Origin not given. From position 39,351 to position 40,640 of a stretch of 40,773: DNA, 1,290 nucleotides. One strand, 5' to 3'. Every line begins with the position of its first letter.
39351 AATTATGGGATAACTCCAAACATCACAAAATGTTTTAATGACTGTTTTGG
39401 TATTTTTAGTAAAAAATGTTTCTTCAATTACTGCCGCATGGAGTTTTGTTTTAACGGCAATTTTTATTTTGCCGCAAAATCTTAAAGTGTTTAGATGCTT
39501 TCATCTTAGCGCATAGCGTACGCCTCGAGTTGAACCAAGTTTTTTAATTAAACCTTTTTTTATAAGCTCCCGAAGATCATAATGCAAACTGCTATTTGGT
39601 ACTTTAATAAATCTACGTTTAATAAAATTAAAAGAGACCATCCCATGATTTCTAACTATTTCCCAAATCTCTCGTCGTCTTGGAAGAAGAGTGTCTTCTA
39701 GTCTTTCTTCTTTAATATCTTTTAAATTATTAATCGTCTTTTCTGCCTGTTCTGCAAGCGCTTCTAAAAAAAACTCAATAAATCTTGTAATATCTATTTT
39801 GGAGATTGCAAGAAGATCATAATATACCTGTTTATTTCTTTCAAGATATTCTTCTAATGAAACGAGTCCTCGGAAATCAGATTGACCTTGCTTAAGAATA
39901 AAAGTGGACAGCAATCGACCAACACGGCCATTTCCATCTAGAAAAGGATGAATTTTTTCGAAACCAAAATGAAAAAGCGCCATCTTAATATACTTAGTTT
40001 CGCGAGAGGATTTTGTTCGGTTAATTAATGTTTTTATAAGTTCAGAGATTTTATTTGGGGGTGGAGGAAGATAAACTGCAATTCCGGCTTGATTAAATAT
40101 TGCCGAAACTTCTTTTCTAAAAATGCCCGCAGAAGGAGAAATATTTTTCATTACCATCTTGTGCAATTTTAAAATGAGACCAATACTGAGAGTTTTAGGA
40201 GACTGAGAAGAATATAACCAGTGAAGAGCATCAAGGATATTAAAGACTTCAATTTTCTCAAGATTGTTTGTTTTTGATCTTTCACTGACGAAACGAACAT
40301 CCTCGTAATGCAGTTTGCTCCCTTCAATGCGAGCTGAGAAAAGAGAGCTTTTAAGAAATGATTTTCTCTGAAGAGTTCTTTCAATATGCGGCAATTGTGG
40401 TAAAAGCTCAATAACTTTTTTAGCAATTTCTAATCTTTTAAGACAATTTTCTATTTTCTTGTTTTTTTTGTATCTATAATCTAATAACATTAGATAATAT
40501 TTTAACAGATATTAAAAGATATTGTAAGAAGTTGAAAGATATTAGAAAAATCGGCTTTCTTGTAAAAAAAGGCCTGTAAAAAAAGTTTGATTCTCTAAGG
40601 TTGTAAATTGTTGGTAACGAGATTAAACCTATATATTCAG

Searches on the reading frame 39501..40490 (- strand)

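Call 53: search_protein_families(library=pfam, proteins=[window:39501-40490:-], max_evalue=0.00001)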
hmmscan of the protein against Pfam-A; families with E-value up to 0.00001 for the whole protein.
window:39501-40490:- (329 aa): 1 family
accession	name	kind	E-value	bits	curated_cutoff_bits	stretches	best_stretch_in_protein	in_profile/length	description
PF02661.23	Fic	-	2.4e-20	73.6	24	1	101-199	2-93/93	Fic/DOC family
